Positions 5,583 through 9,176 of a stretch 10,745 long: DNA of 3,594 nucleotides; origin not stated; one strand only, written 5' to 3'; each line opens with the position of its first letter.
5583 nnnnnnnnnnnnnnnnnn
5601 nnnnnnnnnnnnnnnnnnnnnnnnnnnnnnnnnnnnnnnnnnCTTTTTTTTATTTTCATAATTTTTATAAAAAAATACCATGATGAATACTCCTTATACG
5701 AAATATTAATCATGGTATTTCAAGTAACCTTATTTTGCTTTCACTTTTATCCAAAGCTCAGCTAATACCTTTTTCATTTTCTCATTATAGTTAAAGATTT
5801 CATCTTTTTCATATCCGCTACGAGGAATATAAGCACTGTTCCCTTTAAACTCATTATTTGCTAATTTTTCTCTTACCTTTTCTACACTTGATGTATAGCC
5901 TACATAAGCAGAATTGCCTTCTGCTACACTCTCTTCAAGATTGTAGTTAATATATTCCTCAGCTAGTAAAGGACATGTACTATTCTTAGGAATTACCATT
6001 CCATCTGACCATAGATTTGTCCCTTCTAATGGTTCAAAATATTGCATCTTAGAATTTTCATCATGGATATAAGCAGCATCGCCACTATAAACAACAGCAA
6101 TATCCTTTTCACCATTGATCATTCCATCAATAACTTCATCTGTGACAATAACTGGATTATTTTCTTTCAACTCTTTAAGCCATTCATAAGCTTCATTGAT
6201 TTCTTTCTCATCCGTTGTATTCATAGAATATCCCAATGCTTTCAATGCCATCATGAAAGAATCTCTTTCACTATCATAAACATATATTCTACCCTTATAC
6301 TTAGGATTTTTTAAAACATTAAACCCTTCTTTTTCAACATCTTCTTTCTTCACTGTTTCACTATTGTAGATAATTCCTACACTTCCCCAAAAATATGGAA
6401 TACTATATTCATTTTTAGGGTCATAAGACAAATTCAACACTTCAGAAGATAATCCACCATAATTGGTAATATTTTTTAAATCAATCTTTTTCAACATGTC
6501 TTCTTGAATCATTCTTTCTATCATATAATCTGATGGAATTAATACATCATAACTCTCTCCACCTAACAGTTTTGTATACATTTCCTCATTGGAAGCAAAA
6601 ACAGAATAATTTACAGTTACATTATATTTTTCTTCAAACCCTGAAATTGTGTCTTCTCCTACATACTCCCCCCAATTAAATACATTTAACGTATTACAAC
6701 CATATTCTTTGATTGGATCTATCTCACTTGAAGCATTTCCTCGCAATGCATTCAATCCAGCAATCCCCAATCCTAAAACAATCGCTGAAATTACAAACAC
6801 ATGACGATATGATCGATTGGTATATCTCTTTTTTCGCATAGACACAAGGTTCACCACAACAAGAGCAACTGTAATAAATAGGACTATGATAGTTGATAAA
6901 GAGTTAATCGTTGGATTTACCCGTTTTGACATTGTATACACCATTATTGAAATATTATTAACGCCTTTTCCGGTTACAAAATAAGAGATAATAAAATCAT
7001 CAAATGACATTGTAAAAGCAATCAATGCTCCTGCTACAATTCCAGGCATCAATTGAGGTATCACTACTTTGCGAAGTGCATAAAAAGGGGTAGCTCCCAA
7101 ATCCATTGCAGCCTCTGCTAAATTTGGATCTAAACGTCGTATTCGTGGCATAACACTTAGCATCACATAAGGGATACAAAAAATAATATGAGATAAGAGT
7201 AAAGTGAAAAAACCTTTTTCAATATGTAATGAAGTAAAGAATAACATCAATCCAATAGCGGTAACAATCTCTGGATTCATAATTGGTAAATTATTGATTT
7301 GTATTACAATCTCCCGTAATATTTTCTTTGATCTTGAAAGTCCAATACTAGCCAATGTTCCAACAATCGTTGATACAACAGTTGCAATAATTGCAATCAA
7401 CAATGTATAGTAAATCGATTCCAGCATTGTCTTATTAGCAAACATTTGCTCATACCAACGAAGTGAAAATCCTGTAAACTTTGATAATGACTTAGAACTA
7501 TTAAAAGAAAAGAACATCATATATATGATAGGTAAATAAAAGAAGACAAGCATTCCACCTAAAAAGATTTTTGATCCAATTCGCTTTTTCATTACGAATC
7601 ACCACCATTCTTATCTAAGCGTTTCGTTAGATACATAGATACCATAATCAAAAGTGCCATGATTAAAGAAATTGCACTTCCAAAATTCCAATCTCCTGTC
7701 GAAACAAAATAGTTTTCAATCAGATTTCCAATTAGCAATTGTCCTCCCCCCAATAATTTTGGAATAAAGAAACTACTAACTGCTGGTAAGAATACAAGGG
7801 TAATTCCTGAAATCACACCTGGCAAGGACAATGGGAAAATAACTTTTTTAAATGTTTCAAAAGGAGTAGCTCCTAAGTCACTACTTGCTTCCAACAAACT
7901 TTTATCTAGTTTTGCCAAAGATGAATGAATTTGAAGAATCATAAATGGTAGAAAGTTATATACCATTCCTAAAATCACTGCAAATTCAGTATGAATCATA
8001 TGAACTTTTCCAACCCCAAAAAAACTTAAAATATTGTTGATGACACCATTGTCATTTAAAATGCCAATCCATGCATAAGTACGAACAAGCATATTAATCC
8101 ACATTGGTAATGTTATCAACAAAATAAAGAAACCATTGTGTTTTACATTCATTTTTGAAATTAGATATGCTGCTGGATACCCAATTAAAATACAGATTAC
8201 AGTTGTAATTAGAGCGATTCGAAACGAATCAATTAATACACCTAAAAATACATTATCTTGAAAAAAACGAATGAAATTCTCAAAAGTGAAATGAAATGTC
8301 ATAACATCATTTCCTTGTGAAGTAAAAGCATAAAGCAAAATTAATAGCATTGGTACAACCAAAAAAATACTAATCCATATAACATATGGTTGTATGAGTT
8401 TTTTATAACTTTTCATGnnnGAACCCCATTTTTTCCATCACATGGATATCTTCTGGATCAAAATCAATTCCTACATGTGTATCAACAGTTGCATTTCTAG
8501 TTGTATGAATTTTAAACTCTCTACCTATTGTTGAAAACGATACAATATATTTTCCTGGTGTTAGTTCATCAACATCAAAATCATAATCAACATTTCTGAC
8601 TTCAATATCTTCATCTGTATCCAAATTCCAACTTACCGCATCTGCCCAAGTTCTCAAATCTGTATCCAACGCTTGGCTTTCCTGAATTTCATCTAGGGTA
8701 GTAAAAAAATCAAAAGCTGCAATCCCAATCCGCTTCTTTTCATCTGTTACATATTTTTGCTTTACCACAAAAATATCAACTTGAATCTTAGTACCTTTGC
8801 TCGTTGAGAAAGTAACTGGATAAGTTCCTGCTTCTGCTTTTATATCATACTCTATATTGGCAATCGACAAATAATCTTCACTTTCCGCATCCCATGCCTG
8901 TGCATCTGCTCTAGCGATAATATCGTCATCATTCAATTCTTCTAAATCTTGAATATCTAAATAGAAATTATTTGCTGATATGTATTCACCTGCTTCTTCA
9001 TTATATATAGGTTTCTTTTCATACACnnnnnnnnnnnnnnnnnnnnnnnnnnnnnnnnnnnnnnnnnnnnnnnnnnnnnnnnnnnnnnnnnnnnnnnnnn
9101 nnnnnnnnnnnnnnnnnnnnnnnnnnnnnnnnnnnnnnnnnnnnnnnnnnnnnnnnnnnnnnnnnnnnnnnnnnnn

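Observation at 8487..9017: Cytoplasmic ATPase PotA carries two tandem surface-protein-type Ig-like repeats inserted in its TOBE regulatory domain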

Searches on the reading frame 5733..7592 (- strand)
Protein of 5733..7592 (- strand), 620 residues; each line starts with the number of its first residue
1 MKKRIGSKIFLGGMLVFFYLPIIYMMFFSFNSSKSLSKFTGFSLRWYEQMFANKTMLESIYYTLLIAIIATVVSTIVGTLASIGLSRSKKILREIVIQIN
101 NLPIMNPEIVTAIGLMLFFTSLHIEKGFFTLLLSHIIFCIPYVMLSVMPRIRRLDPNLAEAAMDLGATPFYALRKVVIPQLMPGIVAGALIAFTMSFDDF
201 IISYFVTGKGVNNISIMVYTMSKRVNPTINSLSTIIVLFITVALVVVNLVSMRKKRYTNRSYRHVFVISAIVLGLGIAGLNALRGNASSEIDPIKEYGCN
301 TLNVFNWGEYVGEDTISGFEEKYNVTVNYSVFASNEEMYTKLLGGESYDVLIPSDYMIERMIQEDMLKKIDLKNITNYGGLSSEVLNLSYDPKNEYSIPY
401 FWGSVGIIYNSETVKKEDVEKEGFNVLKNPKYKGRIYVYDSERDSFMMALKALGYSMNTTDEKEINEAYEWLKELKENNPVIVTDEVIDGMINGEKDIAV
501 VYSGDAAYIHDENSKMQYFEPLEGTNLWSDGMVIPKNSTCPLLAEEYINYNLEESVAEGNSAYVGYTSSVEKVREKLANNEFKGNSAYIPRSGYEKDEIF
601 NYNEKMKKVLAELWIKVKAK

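Call 36: search_protein_families(library=ncbifam, proteins=[window:5733-7592:-], max_evalue=0.001)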
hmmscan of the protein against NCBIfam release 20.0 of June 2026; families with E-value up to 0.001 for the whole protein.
window:5733-7592:- (620 aa): 30 families (the best 25 are shown)
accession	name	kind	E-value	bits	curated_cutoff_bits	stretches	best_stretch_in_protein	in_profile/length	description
NF043073.1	MMSYN1_0195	equivalog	1.3e-121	407.6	1250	4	1-258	1-255/1021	spermidine/putrescine ABC transporter permease/substrate-binding protein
NF007047.0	PRK09500.1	equivalog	2.3e-64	217.5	326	1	4-255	4-255/257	spermidine/putrescine ABC transporter permease PotC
NF007048.0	PRK09501.1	equivalog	5.2e-56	190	582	1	299-619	26-346/348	spermidine/putrescine ABC transporter substrate-binding protein PotD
NF007889.0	PRK10592.1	equivalog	1.3e-47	162.8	476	1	14-256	19-269/281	putrescine ABC transporter permease PotI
NF007962.0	PRK10682.1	equivalog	3.4e-32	111.9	636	1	300-619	30-368/370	spermidine/putrescine ABC transporter substrate-binding protein PotF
TIGR03255.1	PhnV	equivalog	1.4e-19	70.9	358.7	1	14-256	23-267/270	2-aminoethylphosphonate ABC transport system, membrane component PhnV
NF011624.0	PRK15050.1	equivalog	4e-19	68.8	247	1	127-250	160-284/297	2-aminoethylphosphonate ABC transporter permease subunit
TIGR02141.1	modB_ABC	equivalog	9.4e-18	64.6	182.6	1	63-252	3-207/208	molybdate ABC transporter permease subunit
TIGR03226.1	PhnU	equivalog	3.3e-17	62.9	283.45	1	131-256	182-306/311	2-aminoethylphosphonate ABC transporter permease subunit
TIGR00969.1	3a0106s02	subfamily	9.7e-16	58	240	1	17-251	30-270/272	sulfate ABC transporter permease subunit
TIGR03262.1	PhnU2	equivalog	1.6e-15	56.8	593.25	1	12-263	12-267/546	putative 2-aminoethylphosphonate ABC transporter permease subunit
NF008208.0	PRK10971.1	equivalog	1.7e-15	57.2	415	1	32-256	32-272/277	sulfate/thiosulfate ABC transporter permease CysT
TIGR01581.1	Mo_ABC_porter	hypoth_equivalog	1.8e-15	57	210.3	1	50-246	13-224/225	ABC transporter permease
TIGR02139.1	permease_CysT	equivalog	4e-14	52.8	246.1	1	37-256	29-264/265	sulfate ABC transporter permease subunit CysT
NF043074.1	MMSYN1_0196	equivalog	5.6e-14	52.1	350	1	13-260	20-272/277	spermidine/putrescine ABC transporter permease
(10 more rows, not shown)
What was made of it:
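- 5730..7592 (-): potC-potD fusion (permease plus substrate-binding protein). NCBIfam hits to PotC, PotD and the Mycoplasma fusion MMSYN1_0195 (call 36).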

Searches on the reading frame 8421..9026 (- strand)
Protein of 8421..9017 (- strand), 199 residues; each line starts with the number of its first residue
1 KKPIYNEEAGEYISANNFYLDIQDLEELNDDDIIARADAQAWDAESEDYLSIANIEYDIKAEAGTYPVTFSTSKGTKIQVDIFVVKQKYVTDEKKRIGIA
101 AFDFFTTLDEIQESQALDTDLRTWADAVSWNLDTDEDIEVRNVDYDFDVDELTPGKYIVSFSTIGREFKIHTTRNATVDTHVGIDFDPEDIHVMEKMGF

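Call 7: search_protein_families(library=pfam, proteins=[window:8421-9017:-], max_evalue=10)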
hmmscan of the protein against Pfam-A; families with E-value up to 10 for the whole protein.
seq(199 aa): 2 families
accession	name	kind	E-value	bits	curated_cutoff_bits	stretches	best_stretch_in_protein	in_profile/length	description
PF17210.9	SdrD_B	-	0.01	16.5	29.7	1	144-190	49-91/112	SdrD B-like domain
PF16403.11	Bact_surface_Ig-like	-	0.067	13.7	27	1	129-175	22-68/71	Bacterial surface protein, Ig-like domain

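Call 9: find_homologous_proteins(query=window:8481-9017:-, max_evalue=0.001)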
Query seq(179 aa) (179 aa): 138 proteins with E <= 0.001 among 172 candidates; the best 120 are listed.
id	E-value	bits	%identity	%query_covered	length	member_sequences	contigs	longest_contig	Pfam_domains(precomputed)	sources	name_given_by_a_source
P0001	2.0e-70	254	66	100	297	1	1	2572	PF08402.17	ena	-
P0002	5.7e-62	227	61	95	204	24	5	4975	-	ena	-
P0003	6.9e-59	217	60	95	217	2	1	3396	-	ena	-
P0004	2.1e-56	209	58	95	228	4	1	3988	PF08402.17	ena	-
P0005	2.2e-56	209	60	95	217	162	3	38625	-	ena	-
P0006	4.1e-56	208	58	95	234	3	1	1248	-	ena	-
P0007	1.1e-55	206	58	95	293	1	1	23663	PF08402.17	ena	-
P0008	1.4e-55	206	58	95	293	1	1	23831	PF08402.17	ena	-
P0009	1.8e-55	206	56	95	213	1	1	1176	-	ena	-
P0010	5.5e-55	204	56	95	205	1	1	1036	-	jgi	jgi:hypothetical protein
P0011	1.3e-54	203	57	95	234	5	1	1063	-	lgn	-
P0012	1.7e-54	203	56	95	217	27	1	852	-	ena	-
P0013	8.6e-54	200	56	95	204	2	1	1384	-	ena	-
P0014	1.5e-53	199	57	95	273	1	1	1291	PF08402.17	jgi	-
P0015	6.2e-53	197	56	95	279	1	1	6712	PF08402.17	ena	-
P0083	1.4e-45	174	54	91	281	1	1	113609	PF08402.17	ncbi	-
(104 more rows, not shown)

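Call 11: find_encoding_contigs(protein=P0083, flank=6000, max_places=3)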
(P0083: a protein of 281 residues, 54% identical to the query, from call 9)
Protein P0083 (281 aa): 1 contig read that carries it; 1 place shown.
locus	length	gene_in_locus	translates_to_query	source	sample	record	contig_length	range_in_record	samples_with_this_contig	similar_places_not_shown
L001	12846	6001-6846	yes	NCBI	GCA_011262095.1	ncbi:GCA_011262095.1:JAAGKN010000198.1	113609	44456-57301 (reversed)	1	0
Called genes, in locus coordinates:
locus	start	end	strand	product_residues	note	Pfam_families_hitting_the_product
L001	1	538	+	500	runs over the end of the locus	PF02446:Glyco_hydro_77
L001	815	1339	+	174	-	PF03729:DUF308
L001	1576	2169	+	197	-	PF00440:TetR_N, PF14278:TetR_C_8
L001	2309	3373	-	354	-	PF00365:PFK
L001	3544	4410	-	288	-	PF04018:VCA0040-like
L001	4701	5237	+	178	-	PF12844:HTH_19 (weak), PF13560:HTH_31 (weak), PF01381:HTH_3, PF07883:Cupin_2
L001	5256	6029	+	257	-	PF00005:ABC_tran, PF13304:AAA_21 (faint)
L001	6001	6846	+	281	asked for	PF08402:TOBE_2 (faint)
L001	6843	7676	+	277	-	PF00528:BPD_transp_1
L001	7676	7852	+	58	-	-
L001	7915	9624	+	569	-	PF00528:BPD_transp_1, PF01547:SBP_bac_1, PF13531:SBP_bac_11, PF13416:SBP_bac_8, PF13343:SBP_bac_6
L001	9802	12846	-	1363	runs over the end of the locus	PF02368:Big_2, PF22359:Big-like (faint), PF22680:Glyco_hydro_123_N_2, PF13320:GH123_cat, PF07554:FIVAR (faint)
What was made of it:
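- One MAG has a frameshifted potA (call 11).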

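Call 14: find_related_loci(query=window:8421-9017:-, collection=genome_contigs, flank=4000)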
Query seq(199 aa) (199 aa) in genome_contigs; peptide patterns used: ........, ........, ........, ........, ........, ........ (x = any residue, [..] = any of these).
152 stretches matched a pattern; 103 encode a relative of the query (tblastn E <= 1e-3); the best 80 are kept; 80 distinct loci.
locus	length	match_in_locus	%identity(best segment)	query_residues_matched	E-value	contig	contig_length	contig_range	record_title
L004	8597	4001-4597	78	1-199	6e-107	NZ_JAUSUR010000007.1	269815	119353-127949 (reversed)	Breznakia pachnodae strain DSM 16784 Ga0480556_07, whole genome shotgun sequence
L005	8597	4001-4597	73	1-199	3e-99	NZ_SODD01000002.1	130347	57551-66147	Breznakia blatticola strain DSM 28867 Ga0244708_102, whole genome shotgun sequence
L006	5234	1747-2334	59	4-199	2e-70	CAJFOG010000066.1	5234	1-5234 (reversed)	uncultured Eubacterium sp. isolate Coassembly_mag_283 genome assembly, contig: MAGpy_11413_min2k_bin_283_fak87_560882, w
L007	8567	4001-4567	59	11-199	2e-69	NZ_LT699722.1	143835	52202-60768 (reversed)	Merdibacter massiliensis strain Marseille-P3254T, whole genome shotgun sequence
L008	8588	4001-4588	57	4-199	7e-69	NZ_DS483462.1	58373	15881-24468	Amedibacillus dolichus DSM 3991 Scfld_02_2, whole genome shotgun sequence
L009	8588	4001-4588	56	4-199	4e-68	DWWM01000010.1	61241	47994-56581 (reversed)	MAG TPA_asm: Candidatus Merdibacter merdavium isolate CHK187-11901 CHK187__C55373_L61241_SAMEA5754831, whole genome shot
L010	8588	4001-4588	57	4-199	1e-67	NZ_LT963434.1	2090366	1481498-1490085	Massilicoli timonensis strain Marseille-P3755, whole genome shotgun sequence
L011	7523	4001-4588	56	4-199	1e-67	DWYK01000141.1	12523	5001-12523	MAG TPA_asm: Candidatus Merdibacter merdigallinarum isolate ChiGjej6B6-453 ChiGjej6B6M5__C237631_L12523_SAMN08009849, wh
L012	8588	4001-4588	56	4-199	2e-67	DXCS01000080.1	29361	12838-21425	MAG TPA_asm: Candidatus Merdibacter merdipullorum isolate ChiGjej1B1-19782 ChiGjej1B1M5__C243556_L29361_SAMN08009832, wh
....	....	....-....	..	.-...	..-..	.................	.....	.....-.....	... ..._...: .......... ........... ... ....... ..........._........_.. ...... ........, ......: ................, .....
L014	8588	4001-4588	56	4-199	2e-67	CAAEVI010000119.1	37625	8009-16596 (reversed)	MAG TPA_asm: Erysipelotrichaceae bacterium, isolate HGM09884, WGS project CAAEVI010000000 data, contig: ERS608587_67_k95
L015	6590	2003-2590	54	4-199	1e-66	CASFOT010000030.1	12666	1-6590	uncultured Erysipelotrichaceae bacterium isolate CO.B31.metabat-bins.241 genome assembly, contig: CO.B31.metabat-bins.24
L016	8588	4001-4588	56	4-199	3e-66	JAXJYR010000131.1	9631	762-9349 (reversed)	MAG: Longicatena sp. isolate DOME_MAG_8078 8078_C0705_k141_158871, whole genome shotgun sequence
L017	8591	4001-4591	54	4-199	2e-65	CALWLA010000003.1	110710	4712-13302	MAG: uncultured Lachnospiraceae bacterium isolate BRZ_KI__bin15 genome assembly, contig: BRZ_KI__NODE_223_length_110710_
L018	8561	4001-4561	58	11-197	3e-65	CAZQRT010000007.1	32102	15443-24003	MAG TPA_asm: uncultured Erysipelotrichales bacterium isolate SRP314395_co1_228 genome assembly, contig: NODE_1038_length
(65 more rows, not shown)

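Call 32: predict_structure(alignment_id=A2)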
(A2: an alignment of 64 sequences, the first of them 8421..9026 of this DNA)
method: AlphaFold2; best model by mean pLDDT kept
length: 202 residues; sequences in the alignment: 64
mean_pLDDT: 80.0   pTM: 0.65
mean pLDDT of the five models: 80.0, 74.0, 71.7, 68.2, 65.7
residues with pLDDT >= 90: 64; 70-90: 99; 50-70: 6; < 50: 33
segments of 3 or more residues with pLDDT < 50: 169-190, 192-202
pLDDT, mean of each block of 10 residues (from residue 1): 81 93 87 90 93 94 91 95 90 83 86 87 88 88 85 86 71 37 41 41 42
secondary structure, 60 per line:
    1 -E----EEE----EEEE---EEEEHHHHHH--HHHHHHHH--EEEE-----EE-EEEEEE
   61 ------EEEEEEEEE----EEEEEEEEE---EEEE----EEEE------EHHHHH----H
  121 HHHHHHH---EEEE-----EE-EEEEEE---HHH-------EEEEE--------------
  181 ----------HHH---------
elements in order: E7-9 E14-17 E21-24 H25-30 H33-40 E43-46 E55-60 E67-75 E80-88 E92-95 E100-103 H111-115 H120-127 E131-134 E143-148 E162-166
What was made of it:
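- On Ig-like beta-sandwich fold: The AF2 insert model has pLDDT 80, with units at 85-95 (call 32).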

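Call 34: fold_search(model_id=the predicted structure, library=pdb)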
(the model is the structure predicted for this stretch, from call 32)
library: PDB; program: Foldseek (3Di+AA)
matches with E <= 10: 1457; with E <= 0.001: 0
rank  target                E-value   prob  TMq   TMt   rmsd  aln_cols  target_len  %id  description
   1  2kpn_MODEL_1_A        6.8e-03  0.99  0.27  0.49  10.2       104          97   19  Solution NMR structure of a Bacterial Ig-like (Big_3) domain from Bacillus cereus. Northeast Structural Genomi (released 2010-01-12)
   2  7jrl                  7.6e-03  0.98  0.24  0.12   5.2        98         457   18  The structure of CBM51-2 in complex with GlcNAc and INT domains from Clostridium perfringens ZmpB (released 2021-02-03)
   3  7qfj_E                9.1e-03  0.87  0.24  0.27   9.1       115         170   11  Crystal structure of S-layer protein SlpX from Lactobacillus acidophilus, domain II (aa 194-362) (released 2022-12-21)
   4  5fq8_G                1.1e-02  0.72  0.24  0.23  13.4       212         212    8  Crystal structure of the SusCD complex BT2261-2264 from Bacteroides thetaiotaomicron (released 2016-12-21)
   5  7qfj_B                1.1e-02  0.85  0.23  0.26   7.7       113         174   12  Crystal structure of S-layer protein SlpX from Lactobacillus acidophilus, domain II (aa 194-362) (released 2022-12-21)
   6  7qfk_C                1.2e-02  0.75  0.21  0.23  12.5       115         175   11  Crystal structure of S-layer protein SlpX from Lactobacillus acidophilus, domain II, Co-Crystallization with HgCl2, Mu (released 2022-12-21)
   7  7qfj_D                1.3e-02  0.82  0.23  0.26   7.7       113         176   12  Crystal structure of S-layer protein SlpX from Lactobacillus acidophilus, domain II (aa 194-362) (released 2022-12-21)
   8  8xfb_B                1.4e-02  0.35  0.13  0.04  13.4       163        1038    9  Cryo-EM structure of partial dimeric WDR11-FAM91A1 complex (released 2024-08-14)
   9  7qfj_A                1.5e-02  0.77  0.23  0.26   7.7       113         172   13  Crystal structure of S-layer protein SlpX from Lactobacillus acidophilus, domain II (aa 194-362) (released 2022-12-21)
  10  7qfk_A                1.5e-02  0.66  0.19  0.21  10.0        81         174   12  Crystal structure of S-layer protein SlpX from Lactobacillus acidophilus, domain II, Co-Crystallization with HgCl2, Mu (released 2022-12-21)
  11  7qfk_D                1.7e-02  0.69  0.21  0.23  12.4       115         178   11  Crystal structure of S-layer protein SlpX from Lactobacillus acidophilus, domain II, Co-Crystallization with HgCl2, Mu (released 2022-12-21)
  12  7qfk_B                2.9e-02  0.69  0.24  0.27   9.6       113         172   12  Crystal structure of S-layer protein SlpX from Lactobacillus acidophilus, domain II, Co-Crystallization with HgCl2, Mu (released 2022-12-21)
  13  6s5x_B                3.1e-02  0.96  0.25  0.51   6.9        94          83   14  Structure of RibR, the most N-terminal Rib domain from Group B Streptococcus species Streptococcus agalactiae (released 2019-12-11)
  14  2dru                  5.2e-02  0.15  0.11  0.12  13.3        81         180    5  Crystal structure and binding properties of the CD2 and CD244 (2B4) binding protein, CD48 (released 2006-07-04)
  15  6s5w_A                7.3e-02  0.63  0.20  0.32   5.2       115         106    8  Structure of Rib domain 'Rib Long' from Lactobacillus acidophilus (released 2019-12-11)
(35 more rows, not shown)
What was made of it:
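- Closest known: Bacterial Ig-like surface domains: Big_3. Same: These are the best Foldseek matches of the insert model, and all are bacterial surface beta-sandwich domains (call 34).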

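Call 73: search_protein_families(library=ncbifam, proteins=[window:8487-9017:-], max_evalue=0.01)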
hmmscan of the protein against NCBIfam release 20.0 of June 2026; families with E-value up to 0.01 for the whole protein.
window:8487-9017:- (177 aa): 0 families

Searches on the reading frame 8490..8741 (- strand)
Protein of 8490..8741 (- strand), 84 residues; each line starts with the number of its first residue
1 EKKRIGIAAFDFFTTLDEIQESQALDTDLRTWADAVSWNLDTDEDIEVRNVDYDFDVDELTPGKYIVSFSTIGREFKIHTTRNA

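Call 7: search_protein_families(library=pfam, proteins=[window:8490-8741:-], max_evalue=10)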
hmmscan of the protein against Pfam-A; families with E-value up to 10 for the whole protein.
seq(84 aa): 1 family
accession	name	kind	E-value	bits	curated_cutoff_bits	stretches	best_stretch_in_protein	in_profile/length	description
PF16403.11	Bact_surface_Ig-like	-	0.16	12.5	27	1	33-72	18-56/71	Bacterial surface protein, Ig-like domain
